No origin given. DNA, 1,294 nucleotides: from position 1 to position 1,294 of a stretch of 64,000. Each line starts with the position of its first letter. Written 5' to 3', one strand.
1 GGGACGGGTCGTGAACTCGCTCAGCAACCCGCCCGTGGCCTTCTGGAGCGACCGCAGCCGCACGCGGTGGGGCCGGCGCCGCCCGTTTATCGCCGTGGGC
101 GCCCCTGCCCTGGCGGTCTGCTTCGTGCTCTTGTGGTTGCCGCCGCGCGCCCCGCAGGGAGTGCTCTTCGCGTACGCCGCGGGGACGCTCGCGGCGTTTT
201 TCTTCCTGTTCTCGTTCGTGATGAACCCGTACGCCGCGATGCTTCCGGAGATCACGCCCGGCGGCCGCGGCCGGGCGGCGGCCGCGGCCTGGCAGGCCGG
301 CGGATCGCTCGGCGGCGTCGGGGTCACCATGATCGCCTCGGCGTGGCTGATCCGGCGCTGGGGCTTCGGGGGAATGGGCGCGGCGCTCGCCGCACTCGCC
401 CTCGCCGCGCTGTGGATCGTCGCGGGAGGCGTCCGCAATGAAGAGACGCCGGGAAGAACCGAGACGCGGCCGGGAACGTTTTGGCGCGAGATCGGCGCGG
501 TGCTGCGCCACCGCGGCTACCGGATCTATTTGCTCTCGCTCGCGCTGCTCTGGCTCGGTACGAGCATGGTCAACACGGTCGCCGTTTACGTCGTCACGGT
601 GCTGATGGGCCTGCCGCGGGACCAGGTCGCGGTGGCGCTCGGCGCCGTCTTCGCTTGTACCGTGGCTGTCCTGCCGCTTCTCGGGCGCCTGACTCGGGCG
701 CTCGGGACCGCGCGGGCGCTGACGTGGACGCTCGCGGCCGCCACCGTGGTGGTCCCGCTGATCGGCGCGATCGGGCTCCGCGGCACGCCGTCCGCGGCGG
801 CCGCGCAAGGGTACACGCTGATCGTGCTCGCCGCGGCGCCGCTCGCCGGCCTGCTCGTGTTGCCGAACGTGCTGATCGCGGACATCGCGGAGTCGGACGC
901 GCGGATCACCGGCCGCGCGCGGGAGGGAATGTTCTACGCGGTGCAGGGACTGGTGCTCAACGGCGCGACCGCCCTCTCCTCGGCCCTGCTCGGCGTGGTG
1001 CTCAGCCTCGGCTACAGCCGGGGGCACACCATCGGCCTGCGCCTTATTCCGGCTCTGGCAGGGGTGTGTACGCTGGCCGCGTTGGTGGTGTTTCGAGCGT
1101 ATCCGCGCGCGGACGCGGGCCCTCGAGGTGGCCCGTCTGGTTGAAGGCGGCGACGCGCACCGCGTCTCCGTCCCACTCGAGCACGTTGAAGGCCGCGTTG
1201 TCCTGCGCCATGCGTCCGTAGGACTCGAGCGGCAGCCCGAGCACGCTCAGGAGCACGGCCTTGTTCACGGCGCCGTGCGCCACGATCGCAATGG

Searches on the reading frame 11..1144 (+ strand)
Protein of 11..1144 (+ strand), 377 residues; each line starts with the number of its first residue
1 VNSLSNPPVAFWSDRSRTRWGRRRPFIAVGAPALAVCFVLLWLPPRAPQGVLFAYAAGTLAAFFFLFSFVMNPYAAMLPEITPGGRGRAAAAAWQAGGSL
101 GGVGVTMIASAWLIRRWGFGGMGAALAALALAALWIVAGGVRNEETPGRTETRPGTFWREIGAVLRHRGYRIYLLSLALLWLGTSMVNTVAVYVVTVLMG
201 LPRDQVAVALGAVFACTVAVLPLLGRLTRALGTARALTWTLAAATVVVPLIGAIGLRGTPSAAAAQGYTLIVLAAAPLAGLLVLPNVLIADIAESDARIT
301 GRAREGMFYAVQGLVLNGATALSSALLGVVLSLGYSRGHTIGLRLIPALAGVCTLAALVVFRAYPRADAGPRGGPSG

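Call 65: search_protein_families(library=pfam, proteins=[window:11-1144:+], max_evalue=0.00001)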
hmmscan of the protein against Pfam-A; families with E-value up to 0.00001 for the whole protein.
window:11-1144:+ (377 aa): 2 families
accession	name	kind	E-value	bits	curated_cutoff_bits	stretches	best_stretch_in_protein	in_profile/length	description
PF13347.12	MFS_2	-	1e-44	153.2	27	1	4-335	48-386/427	MFS/sugar transport protein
PF07690.21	MFS_1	-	3.8e-13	49.5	33.4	1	3-298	46-330/347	Major Facilitator Superfamily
